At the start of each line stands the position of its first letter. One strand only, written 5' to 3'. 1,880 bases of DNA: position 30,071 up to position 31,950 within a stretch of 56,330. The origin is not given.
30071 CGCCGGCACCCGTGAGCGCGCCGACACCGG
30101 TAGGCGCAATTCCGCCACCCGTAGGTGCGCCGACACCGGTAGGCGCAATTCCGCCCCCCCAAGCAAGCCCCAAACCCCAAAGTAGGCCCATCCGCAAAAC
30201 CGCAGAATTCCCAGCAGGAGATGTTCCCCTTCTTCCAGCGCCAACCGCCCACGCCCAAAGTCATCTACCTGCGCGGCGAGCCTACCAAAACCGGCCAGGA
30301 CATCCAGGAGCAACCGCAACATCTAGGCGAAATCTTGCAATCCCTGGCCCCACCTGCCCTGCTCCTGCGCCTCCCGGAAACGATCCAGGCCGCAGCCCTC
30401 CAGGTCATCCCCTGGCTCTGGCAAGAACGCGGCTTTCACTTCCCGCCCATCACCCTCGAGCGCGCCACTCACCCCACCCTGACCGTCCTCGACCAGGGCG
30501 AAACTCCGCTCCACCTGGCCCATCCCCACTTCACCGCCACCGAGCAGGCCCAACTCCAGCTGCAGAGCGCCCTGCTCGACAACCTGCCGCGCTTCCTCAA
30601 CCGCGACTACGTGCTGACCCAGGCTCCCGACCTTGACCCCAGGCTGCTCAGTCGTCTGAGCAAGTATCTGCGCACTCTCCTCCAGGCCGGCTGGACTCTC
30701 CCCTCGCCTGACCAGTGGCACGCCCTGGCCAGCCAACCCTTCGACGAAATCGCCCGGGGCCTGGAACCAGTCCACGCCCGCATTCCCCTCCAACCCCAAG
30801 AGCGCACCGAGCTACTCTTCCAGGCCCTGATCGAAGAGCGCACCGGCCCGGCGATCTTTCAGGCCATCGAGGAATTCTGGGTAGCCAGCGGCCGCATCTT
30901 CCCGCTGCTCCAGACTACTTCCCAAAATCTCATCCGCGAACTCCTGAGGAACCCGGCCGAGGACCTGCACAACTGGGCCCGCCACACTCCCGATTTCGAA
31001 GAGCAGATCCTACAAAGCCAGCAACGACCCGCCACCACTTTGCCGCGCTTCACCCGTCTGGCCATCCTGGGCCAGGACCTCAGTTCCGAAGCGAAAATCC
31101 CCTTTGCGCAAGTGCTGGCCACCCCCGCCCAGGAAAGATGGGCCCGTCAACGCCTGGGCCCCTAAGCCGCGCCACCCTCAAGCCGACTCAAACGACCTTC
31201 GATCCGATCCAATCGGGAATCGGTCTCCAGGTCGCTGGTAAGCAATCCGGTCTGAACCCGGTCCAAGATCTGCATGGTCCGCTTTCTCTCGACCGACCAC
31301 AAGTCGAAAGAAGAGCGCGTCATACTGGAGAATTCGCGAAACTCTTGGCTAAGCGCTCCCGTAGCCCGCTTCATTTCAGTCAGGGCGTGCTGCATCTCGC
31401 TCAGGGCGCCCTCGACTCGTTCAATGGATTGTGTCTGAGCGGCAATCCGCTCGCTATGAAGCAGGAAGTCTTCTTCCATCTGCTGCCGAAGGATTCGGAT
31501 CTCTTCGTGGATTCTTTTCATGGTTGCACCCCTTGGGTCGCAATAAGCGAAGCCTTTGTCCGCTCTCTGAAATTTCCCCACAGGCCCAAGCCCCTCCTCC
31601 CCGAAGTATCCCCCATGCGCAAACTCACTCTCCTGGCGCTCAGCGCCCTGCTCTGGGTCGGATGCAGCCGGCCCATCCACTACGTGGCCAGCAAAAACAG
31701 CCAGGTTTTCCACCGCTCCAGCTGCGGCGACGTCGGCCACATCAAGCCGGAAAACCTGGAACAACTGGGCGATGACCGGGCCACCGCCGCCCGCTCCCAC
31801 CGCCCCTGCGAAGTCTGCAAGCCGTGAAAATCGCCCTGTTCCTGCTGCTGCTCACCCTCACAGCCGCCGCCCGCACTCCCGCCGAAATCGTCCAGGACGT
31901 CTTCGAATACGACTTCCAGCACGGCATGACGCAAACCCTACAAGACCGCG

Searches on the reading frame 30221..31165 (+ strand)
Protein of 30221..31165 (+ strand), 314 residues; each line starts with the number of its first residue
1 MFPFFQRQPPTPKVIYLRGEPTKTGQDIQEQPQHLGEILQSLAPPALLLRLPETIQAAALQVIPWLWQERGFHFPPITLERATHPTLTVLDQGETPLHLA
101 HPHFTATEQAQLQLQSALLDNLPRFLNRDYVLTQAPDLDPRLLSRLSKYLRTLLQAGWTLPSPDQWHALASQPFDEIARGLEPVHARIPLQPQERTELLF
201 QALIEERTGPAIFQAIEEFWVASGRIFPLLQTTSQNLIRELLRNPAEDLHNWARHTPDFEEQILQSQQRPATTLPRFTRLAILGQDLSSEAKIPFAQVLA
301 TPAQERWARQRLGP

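Call 6: search_protein_families(library=pfam, proteins=[window:30221-31165:+], max_evalue=1)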
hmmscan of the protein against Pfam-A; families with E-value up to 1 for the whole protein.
window:30221-31165:+ (314 aa): 0 families

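Call 9: find_encoding_contigs(protein=window:30221-31165:+, flank=10000, max_places=10)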
Protein window:30221-31165:+ (314 aa): 10 contigs read that carry it; 7 places shown.
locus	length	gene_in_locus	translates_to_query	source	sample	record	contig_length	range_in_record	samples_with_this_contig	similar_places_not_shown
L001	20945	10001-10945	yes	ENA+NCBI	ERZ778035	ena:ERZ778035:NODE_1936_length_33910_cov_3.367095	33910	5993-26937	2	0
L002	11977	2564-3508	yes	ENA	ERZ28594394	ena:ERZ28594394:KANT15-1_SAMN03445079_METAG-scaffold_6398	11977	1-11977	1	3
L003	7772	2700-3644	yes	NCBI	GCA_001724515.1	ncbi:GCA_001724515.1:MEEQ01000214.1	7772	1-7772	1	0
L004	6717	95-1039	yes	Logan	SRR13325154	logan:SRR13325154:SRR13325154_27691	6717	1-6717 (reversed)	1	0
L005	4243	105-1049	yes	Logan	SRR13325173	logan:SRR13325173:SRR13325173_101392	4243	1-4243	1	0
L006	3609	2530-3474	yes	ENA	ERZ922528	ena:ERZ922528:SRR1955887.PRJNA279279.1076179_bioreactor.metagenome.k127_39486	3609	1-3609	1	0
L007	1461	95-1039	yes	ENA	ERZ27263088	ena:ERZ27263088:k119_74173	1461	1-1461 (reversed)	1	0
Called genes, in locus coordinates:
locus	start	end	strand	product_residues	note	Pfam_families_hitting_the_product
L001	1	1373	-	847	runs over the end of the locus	PF17148:DUF5117, PF16313:DUF4953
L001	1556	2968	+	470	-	PF00648:Peptidase_C2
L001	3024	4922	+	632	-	PF08487:VIT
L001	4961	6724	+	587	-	PF00512:HisKA, PF02518:HATPase_c, PF00072:Response_reg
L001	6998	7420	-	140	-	PF00072:Response_reg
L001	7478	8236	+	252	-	PF01590:GAF, PF13185:GAF_2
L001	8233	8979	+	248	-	-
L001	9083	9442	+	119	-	-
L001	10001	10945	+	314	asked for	-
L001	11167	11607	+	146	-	-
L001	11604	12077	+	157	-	-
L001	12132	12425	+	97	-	PF00892:EamA (weak)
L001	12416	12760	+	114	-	PF00892:EamA (faint)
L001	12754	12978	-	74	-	-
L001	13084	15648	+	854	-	PF12419:DUF3670, PF00176:SNF2-rel_dom, PF04851:ResIII (weak), PF00271:Helicase_C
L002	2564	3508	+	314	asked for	-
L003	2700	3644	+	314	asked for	-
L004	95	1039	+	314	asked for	-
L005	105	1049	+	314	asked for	-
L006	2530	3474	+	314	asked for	-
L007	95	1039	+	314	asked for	-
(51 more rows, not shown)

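Call 11: find_homologous_proteins(query=window:30221-31165:+, max_evalue=0.001)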
Query window:30221-31165:+ (314 aa): 12 proteins with E <= 0.001 among 4146 candidates.
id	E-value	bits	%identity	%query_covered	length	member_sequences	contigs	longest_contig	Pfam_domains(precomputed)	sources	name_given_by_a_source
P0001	5.5e-203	691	100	100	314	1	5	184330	-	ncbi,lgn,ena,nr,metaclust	ncbi:hypothetical protein ABS71_12235 [bacterium SCN 62-11]|nr:hypothetical protein [Candidatus Erem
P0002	1.8e-95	338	56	100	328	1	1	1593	-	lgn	-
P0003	6.2e-93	330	55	100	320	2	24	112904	-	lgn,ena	-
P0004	1.0e-90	322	53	100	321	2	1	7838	-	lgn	-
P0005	1.8e-88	315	53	100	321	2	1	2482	-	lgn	-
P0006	1.6e-87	312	52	100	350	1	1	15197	-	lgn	-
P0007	6.7e-87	310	53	99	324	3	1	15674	-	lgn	-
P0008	2.1e-86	308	51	100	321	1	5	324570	-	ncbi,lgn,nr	ncbi:MAG: hypothetical protein KF760_20780 [Candidatus Eremiobacteraeota bacterium]|nr:hypothetical 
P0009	1.8e-82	295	52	99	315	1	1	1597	-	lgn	-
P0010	7.8e-81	290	54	99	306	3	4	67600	-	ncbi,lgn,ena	-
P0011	1.2e-80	289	53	96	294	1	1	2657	-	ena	-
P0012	2.2e-56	210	58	58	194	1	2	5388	-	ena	-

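Call 12: find_encoding_contigs(protein=P0008, flank=6000, max_places=2)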
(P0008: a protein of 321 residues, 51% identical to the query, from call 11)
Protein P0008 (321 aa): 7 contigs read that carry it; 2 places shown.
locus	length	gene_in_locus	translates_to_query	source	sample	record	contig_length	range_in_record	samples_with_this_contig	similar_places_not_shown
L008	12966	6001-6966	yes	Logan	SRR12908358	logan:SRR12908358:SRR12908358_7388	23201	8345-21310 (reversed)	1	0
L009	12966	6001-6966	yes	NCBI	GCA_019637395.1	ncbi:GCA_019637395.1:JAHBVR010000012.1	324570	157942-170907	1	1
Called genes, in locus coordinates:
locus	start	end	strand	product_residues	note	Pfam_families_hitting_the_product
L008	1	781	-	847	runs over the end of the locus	PF17148:DUF5117, PF16313:DUF4953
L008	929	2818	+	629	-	PF08487:VIT, PF13757:VIT_2 (weak)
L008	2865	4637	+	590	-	PF00512:HisKA, PF02518:HATPase_c, PF00072:Response_reg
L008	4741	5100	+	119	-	-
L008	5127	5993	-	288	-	PF23771:DUF7168 (weak)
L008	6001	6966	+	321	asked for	-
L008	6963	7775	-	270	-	-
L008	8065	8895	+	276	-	PF00582:Usp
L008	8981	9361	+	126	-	PF02537:CRCB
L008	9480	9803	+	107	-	-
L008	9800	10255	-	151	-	-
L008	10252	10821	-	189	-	-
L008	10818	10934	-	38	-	-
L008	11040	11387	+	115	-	PF24722:DUF7674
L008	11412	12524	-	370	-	-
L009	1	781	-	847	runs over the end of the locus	PF17148:DUF5117, PF16313:DUF4953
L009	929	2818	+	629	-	PF08487:VIT, PF13757:VIT_2 (weak)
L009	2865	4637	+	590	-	PF00512:HisKA, PF02518:HATPase_c, PF00072:Response_reg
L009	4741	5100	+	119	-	-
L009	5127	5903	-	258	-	PF23771:DUF7168 (weak)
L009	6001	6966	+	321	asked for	-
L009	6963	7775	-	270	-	-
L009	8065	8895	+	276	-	PF00582:Usp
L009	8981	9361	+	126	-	PF02537:CRCB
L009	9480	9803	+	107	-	-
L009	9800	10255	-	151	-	-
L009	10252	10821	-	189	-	-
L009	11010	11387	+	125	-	PF24722:DUF7674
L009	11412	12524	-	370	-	-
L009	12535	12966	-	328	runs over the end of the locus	PF00512:HisKA, PF02518:HATPase_c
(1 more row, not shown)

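Call 13: find_encoding_contigs(protein=P0003, flank=6000, max_places=2)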
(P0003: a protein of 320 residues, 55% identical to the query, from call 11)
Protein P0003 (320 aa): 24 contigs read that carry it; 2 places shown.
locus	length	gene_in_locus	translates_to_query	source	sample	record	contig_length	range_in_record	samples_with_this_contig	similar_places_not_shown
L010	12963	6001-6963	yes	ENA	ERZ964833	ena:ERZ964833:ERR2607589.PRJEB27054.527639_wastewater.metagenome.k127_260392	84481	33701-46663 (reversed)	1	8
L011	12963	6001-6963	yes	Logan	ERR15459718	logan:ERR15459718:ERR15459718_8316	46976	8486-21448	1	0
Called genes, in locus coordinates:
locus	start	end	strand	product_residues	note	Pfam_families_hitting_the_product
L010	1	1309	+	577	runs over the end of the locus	PF00270:DEAD, PF04851:ResIII, PF00271:Helicase_C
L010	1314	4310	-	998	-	PF02687:FtsX, PF00657:Lipase_GDSL, PF13472:Lipase_GDSL_2, PF25182:NonGDSL (weak)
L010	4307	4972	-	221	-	PF00005:ABC_tran, PF02463:SMC_N (faint), PF13304:AAA_21 (faint)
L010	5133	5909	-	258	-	PF23771:DUF7168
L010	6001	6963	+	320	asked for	-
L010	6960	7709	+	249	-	PF00753:Lactamase_B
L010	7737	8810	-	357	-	-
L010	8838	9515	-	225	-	PF04536:TPM_phosphatase (faint)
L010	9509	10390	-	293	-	PF04536:TPM_phosphatase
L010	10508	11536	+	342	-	-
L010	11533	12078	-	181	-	PF02525:Flavodoxin_2, PF03358:FMN_red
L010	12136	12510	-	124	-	-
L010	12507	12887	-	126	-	-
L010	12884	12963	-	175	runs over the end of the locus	PF13248:Zn_ribbon_3 (faint)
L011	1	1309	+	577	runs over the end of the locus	PF00270:DEAD, PF04851:ResIII, PF00271:Helicase_C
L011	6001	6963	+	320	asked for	-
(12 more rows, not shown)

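Call 14: find_encoding_contigs(protein=P0010, flank=6000, max_places=2)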
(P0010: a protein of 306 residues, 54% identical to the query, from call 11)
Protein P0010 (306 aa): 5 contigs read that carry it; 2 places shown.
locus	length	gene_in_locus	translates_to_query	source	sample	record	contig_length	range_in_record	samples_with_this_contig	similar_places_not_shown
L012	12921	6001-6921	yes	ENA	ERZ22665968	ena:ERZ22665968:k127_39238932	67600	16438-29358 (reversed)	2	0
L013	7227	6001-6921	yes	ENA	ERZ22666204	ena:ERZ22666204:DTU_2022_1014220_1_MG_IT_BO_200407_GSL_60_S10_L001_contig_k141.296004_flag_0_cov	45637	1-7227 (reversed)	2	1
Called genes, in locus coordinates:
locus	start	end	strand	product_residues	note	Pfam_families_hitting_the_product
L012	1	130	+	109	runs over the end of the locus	PF01627:Hpt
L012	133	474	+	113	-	PF00072:Response_reg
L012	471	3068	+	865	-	PF00512:HisKA, PF02518:HATPase_c, PF13581:HATPase_c_2 (weak), PF00072:Response_reg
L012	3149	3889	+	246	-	PF02518:HATPase_c, PF00072:Response_reg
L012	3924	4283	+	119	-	-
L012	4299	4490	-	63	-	-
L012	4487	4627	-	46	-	-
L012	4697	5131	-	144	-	PF08897:DUF1841 (weak)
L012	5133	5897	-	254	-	PF23771:DUF7168 (weak)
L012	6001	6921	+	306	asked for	-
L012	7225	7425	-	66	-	-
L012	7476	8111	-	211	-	PF00535:Glycos_transf_2, PF10111:Glyco_tranf_2_2 (faint), PF13641:Glyco_tranf_2_3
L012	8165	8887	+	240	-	PF00535:Glycos_transf_2, PF10111:Glyco_tranf_2_2 (weak), PF13641:Glyco_tranf_2_3 (weak)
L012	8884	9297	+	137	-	PF05402:PqqD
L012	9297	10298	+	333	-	-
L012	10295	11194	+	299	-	-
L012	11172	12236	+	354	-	PF13477:Glyco_trans_4_2 (weak), PF13439:Glyco_transf_4, PF13579:Glyco_trans_4_4, PF20706:GT4-conflict, PF00534:Glycos_transf_1, PF13692:Glyco_trans_1_4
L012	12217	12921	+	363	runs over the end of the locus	PF13477:Glyco_trans_4_2 (weak), PF20706:GT4-conflict (weak), PF13439:Glyco_transf_4, PF13579:Glyco_trans_4_4, PF20706:GT4-conflict, PF00534:Glycos_transf_1, PF13692:Glyco_trans_1_4, PF13524:Glyco_trans_1_2 (weak)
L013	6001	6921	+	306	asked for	-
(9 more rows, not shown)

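Call 45: find_encoding_contigs(protein=P0007, flank=5000, max_places=2)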
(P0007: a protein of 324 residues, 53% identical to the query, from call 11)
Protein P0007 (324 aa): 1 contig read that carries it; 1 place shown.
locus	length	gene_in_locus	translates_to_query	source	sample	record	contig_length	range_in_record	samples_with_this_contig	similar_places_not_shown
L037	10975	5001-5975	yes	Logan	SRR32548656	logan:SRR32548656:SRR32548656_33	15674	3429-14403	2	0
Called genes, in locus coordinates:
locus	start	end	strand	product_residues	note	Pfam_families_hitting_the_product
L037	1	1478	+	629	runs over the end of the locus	PF08487:VIT, PF13757:VIT_2 (weak)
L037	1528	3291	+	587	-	PF00512:HisKA, PF02518:HATPase_c, PF23198:PDE8A_N (weak), PF00072:Response_reg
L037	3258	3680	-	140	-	PF00072:Response_reg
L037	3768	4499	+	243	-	-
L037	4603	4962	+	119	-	-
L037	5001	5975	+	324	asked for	-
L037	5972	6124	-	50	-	-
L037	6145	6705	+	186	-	-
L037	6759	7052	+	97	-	PF00892:EamA (weak)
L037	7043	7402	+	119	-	PF00892:EamA (faint)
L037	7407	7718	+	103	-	-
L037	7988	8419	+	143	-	-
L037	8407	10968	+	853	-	PF12419:DUF3670, PF00176:SNF2-rel_dom, PF04851:ResIII (weak), PF00271:Helicase_C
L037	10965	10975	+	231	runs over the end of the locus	-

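Call 46: find_encoding_contigs(protein=P0006, flank=5000, max_places=2)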
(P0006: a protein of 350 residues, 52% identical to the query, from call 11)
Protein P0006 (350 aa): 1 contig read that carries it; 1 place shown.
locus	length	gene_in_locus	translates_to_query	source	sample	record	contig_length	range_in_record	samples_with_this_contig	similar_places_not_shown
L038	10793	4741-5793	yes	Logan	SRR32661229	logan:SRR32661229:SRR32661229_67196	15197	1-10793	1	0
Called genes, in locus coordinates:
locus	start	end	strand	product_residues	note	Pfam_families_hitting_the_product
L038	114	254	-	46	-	-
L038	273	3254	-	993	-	PF02687:FtsX (weak), PF00657:Lipase_GDSL, PF13472:Lipase_GDSL_2, PF25182:NonGDSL (weak)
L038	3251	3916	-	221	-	PF00005:ABC_tran, PF02463:SMC_N (faint), PF13304:AAA_21 (faint)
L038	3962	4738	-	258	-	PF23771:DUF7168 (weak)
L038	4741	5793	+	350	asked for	-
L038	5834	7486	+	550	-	-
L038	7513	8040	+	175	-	-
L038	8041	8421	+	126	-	-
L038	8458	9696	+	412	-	PF00069:Pkinase, PF03109:ABC1 (faint), PF07714:PK_Tyr_Ser-Thr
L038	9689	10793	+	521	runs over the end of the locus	PF01590:GAF (weak), PF00482:T2SSF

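Call 51: predict_structure(alignment_id=A1)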
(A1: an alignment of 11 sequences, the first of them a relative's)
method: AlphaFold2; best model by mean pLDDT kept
length: 314 residues; sequences in the alignment: 11
mean_pLDDT: 71.5   pTM: 0.69
mean pLDDT of the five models: 71.5, 67.2, 65.9, 64.0, 57.4
residues with pLDDT >= 90: 47; 70-90: 153; 50-70: 55; < 50: 59
segments of 3 or more residues with pLDDT < 50: 1-32, 34-42, 179-182, 301-314
pLDDT, mean of each block of 10 residues (from residue 1): 37 36 41 45 67 82 83 77 78 73 84 80 67 76 77 65 74 56 70 94 91 93 70 80 91 94 90 81 72 65 43 36
secondary structure, 60 per line:
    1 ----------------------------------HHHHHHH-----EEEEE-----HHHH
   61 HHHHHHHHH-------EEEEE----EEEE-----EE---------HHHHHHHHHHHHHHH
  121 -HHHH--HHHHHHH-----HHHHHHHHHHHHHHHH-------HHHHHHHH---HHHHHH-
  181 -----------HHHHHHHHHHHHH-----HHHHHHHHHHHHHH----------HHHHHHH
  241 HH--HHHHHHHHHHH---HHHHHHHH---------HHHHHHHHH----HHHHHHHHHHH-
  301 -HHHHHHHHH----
elements in order: H35-41 E47-51 H57-69 E77-81 E86-89 H106-120 H122-125 H128-134 H140-155 H163-170 H174-179 H192-204 H210-223 H234-242 H245-255 H259-266 H276-284 H289-299 H302-310

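Call 52: search_protein_families(library=ncbifam, proteins=[window:30221-31165:+, L010:5133-5909:-], max_evalue=0.1)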
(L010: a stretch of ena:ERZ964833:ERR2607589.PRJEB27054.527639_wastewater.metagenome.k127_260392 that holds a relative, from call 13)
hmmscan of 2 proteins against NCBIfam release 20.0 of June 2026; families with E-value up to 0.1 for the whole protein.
window:30221-31165:+ (314 aa): 0 families

L010:5133-5909:- (258 aa): 0 families

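Call 74: search_protein_families(library=pfam, proteins=[L010:5133-5909:-], max_evalue=0.001)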
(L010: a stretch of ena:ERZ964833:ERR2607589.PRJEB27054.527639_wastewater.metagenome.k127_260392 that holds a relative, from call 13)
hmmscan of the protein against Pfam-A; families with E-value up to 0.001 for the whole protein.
L010:5133-5909:- (258 aa): 2 families
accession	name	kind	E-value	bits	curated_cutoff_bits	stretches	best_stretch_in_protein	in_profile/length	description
PF23771.1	DUF7168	-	3.7e-07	30.3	25.5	1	84-192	19-122/140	Domain of unknown function (DUF7168)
PF10979.13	DUF2786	-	0.00056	20.3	23.9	0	18-58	1-40/40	Protein of unknown function (DUF2786)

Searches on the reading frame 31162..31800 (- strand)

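Call 6: search_protein_families(library=pfam, proteins=[window:31162-31800:-], max_evalue=1)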
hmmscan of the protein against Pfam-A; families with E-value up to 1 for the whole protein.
window:31162-31800:- (212 aa): 10 families
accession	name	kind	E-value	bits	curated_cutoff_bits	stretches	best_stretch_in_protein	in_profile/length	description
PF19443.4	DAHL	-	0.0058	16.8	38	1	88-209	39-154/221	DAHL domain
PF10392.15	COG5_N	-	0.042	14.5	31.2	1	93-152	34-93/132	Conserved oligomeric Golgi complex subunit 5, N-terminal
PF15835.10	DUF4715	-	0.059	13.9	27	1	82-156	36-103/139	Domain of unknown function (DUF4715)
PF04102.17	SlyX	-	0.12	13.4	30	1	117-162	10-55/67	SlyX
PF22231.2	Hera_RBD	-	0.14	12.7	27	1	68-105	30-66/74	DEAD box helicase Hera, RNA-binding domain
PF02465.23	FliD_N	-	0.16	13.1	24.8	1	116-164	20-67/97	Flagellar hook-associated protein 2 N-terminus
PF23991.1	DUF7310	-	0.21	12.5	40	0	187-209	28-51/83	Coiled-coil region of unknown function (DUF7310)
PF12308.13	Noelin-1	-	0.29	11.7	25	0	87-151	34-94/100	Neurogenesis glycoprotein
PF23246.1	CC_CDK5RAP2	-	0.34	11.5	27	1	93-208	13-119/125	CDK5 regulatory subunit-associated protein 2-like, coiled coil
PF16740.10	SKA2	-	0.51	10.6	30.1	0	94-153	47-99/110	Spindle and kinetochore-associated protein 2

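Call 52: search_protein_families(library=ncbifam, proteins=[window:31162-31800:-], max_evalue=0.1)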
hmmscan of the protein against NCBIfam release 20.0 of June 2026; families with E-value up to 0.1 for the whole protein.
window:31162-31800:- (212 aa): 2 families
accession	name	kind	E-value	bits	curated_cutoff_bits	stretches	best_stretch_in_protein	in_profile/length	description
TIGR02168.1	SMC_prok_B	equivalog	0.0097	13.7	567.35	1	92-207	871-986/1181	chromosome segregation protein SMC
NF003357.0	PRK04406.1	equivalog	0.093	13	122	0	118-144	19-45/75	hypothetical protein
